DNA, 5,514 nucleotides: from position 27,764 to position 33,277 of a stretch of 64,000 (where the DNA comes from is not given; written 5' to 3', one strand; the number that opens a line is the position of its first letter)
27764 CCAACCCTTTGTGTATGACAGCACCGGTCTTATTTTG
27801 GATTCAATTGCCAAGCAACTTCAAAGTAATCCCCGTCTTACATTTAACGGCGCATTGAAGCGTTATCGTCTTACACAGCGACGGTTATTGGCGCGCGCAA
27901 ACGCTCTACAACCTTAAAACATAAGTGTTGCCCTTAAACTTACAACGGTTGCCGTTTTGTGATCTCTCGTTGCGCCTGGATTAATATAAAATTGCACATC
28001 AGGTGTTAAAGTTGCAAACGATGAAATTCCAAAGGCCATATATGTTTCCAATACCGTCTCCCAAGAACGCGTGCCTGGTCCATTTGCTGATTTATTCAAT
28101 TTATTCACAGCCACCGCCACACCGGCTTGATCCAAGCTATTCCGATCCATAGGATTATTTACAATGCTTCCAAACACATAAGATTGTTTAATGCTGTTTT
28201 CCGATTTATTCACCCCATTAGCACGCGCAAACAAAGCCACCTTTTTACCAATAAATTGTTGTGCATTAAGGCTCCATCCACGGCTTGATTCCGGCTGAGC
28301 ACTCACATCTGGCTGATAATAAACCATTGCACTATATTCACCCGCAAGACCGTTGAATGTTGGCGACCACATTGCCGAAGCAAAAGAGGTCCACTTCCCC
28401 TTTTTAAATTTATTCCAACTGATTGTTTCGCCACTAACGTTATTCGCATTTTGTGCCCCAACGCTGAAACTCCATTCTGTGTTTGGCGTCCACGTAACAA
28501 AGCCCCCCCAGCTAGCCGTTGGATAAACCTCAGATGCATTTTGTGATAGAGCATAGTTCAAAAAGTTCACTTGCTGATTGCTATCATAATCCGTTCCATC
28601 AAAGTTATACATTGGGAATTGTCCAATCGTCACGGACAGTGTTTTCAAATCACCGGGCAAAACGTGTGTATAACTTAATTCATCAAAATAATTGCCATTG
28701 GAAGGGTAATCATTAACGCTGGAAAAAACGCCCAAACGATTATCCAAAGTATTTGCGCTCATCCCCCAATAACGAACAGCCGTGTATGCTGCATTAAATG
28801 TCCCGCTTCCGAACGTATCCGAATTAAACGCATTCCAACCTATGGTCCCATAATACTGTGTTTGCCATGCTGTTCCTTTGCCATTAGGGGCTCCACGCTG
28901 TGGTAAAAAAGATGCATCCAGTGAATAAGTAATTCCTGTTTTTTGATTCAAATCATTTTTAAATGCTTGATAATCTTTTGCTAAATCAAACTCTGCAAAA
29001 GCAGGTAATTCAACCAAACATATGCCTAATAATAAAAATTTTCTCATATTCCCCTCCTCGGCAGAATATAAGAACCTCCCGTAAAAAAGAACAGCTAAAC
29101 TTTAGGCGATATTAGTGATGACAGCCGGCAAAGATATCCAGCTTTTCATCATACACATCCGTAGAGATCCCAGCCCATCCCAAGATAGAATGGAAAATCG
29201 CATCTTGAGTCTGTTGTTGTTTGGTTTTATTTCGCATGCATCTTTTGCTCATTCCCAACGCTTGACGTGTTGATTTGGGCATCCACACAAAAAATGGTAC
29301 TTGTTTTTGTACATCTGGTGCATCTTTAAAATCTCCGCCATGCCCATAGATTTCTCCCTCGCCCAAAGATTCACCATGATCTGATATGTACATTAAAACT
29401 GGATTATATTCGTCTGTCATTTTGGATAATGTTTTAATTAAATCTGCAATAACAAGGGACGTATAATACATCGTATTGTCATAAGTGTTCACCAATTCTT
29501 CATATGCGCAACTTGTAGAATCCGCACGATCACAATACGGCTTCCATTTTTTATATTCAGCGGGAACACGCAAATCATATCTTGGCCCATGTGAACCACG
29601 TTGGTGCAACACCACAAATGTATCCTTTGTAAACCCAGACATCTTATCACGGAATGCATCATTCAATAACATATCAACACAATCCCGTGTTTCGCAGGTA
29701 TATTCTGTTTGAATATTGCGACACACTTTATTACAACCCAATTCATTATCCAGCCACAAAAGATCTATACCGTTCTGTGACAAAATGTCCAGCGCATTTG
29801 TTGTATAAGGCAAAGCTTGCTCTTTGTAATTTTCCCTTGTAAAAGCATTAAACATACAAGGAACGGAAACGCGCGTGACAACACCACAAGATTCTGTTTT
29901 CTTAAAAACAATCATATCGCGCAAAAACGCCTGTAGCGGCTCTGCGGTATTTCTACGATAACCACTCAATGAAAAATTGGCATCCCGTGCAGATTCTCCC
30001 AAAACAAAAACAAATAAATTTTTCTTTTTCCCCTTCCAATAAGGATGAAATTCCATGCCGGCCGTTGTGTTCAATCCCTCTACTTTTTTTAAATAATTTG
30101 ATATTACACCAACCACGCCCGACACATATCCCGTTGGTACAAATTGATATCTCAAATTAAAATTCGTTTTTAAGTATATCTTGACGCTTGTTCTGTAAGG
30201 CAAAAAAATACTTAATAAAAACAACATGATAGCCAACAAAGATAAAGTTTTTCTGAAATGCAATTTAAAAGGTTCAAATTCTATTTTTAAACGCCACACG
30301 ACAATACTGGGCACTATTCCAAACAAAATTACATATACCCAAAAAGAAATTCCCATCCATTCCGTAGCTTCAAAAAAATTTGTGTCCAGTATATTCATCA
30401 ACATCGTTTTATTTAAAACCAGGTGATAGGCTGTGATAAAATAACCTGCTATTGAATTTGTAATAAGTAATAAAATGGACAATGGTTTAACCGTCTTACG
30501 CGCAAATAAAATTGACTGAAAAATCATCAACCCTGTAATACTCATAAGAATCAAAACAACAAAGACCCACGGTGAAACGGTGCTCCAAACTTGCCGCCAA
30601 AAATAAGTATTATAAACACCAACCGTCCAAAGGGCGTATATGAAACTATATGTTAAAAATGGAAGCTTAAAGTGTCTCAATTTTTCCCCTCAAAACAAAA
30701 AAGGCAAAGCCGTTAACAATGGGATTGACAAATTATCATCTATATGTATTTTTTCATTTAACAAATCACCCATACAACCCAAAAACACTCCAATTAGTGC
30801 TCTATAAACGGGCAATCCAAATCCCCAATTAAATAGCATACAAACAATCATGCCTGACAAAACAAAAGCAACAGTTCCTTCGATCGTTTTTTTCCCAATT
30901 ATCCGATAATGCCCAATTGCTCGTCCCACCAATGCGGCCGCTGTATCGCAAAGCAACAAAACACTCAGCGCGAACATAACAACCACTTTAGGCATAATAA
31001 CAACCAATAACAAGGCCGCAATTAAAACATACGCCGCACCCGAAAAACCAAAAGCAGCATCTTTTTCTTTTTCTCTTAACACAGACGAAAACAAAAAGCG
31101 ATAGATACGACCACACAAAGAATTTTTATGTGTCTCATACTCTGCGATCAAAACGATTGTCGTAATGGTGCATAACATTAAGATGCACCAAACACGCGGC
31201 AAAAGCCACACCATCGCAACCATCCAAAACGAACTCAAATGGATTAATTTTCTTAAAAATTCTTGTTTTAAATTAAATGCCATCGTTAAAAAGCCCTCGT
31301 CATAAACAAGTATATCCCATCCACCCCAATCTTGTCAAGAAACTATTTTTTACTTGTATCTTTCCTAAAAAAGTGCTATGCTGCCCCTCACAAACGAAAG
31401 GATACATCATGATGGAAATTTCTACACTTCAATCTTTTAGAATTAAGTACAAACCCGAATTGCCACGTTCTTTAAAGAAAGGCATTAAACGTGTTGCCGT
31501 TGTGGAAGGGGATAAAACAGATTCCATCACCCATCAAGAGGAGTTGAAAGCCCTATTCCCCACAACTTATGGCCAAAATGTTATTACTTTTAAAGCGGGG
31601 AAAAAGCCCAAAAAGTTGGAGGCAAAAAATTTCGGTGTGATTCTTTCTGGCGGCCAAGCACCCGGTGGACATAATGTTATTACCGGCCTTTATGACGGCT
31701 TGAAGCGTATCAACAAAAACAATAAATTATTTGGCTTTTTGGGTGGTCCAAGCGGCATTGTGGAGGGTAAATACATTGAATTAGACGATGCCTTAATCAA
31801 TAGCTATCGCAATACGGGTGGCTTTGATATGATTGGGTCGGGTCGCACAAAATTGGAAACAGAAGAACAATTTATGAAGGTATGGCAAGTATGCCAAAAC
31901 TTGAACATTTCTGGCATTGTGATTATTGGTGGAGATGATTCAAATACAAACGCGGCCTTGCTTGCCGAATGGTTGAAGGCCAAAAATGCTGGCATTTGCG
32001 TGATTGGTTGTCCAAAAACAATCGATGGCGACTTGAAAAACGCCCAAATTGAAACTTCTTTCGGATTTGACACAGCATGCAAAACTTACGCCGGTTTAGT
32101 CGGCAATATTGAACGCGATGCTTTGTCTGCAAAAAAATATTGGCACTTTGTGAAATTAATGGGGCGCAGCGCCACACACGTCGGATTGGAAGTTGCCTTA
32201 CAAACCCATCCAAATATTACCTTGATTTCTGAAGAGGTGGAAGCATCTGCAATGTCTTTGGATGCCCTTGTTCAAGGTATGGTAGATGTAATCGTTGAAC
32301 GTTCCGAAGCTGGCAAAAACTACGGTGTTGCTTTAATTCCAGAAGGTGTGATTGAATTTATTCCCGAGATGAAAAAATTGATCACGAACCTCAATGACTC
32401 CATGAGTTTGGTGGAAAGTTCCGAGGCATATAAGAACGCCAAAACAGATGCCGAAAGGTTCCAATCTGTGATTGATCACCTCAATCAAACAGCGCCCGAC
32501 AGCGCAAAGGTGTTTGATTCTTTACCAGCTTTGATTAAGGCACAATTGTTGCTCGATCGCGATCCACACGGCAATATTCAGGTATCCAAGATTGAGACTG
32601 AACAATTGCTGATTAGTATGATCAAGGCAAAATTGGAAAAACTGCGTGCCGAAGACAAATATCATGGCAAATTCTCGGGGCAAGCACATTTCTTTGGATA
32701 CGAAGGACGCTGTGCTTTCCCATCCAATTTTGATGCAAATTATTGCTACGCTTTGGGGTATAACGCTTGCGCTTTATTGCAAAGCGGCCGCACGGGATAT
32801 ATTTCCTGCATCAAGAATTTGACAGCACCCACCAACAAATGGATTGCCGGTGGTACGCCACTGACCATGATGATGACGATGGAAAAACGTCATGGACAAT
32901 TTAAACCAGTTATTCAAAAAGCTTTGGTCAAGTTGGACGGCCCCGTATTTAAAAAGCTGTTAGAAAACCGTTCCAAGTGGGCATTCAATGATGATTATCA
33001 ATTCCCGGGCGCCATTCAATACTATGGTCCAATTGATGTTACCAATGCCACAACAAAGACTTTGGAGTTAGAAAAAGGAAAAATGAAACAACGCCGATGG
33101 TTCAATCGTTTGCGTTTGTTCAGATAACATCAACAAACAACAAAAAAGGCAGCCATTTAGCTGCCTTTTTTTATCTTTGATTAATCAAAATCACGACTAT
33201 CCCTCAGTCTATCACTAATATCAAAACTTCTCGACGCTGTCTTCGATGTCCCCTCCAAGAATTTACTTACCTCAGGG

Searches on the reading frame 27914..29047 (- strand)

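Call 92: search_protein_families(library=pfam, proteins=[window:27914-29047:-], max_evalue=0.001)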
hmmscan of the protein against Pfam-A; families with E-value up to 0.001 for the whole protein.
window:27914-29047:- (377 aa): 1 family
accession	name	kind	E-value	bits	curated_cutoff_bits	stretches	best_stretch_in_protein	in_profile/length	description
PF04966.18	OprB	-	2.5e-21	76.9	22.9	1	104-377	46-372/372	Carbohydrate-selective porin, OprB family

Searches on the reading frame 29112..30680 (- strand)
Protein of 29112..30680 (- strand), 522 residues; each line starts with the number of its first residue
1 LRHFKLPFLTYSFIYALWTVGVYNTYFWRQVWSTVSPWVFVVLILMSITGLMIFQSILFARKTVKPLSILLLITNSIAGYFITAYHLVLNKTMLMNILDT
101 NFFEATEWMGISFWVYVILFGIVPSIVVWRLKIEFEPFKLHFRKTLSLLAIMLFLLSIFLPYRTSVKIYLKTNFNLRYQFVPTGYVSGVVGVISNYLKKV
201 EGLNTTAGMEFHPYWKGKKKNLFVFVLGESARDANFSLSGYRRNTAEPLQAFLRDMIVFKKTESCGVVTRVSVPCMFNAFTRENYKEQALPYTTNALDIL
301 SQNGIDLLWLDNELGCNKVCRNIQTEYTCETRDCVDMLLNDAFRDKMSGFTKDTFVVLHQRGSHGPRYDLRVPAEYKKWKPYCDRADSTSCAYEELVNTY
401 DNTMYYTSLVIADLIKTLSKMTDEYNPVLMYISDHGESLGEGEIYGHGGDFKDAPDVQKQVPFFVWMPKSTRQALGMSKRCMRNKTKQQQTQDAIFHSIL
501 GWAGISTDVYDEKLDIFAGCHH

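Call 30: search_protein_families(library=pfam, proteins=[window:29112-30680:-], max_evalue=0.001)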
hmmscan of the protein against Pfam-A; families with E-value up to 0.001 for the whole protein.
window:29112-30680:- (522 aa): 2 families
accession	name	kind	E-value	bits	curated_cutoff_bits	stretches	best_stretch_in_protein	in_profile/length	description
PF00884.28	Sulfatase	-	6.3e-50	170.6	25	1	223-505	3-301/301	Sulfatase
PF08019.17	EptA_B_N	-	1.4e-26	93.7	22.3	1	51-195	5-150/152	Phosphoethanolamine transferase EptA/EptB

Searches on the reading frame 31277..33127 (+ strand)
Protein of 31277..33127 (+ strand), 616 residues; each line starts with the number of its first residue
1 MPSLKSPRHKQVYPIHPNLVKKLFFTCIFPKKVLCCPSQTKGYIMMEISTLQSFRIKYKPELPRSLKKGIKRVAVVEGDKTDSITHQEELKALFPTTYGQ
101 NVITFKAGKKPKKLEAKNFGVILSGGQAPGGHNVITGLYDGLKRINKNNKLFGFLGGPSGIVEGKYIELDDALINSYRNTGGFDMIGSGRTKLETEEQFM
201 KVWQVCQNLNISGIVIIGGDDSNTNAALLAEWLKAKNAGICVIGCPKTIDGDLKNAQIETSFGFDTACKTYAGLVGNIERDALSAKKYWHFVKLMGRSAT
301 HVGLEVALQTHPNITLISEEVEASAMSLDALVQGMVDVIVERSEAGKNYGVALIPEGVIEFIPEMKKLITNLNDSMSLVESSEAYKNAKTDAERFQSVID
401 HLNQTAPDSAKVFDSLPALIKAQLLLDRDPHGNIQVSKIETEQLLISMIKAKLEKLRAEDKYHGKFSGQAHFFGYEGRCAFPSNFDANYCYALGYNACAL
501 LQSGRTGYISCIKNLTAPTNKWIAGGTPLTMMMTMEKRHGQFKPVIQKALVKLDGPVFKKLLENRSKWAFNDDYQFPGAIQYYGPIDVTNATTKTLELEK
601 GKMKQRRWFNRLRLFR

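Call 92: search_protein_families(library=pfam, proteins=[window:31277-33127:+], max_evalue=0.001)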
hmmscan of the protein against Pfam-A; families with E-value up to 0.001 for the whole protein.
window:31277-33127:+ (616 aa): 1 family
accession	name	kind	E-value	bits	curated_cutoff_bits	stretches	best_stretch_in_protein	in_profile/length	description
PF00365.25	PFK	-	3.7e-34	118.8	30.9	1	119-377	2-228/277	Phosphofructokinase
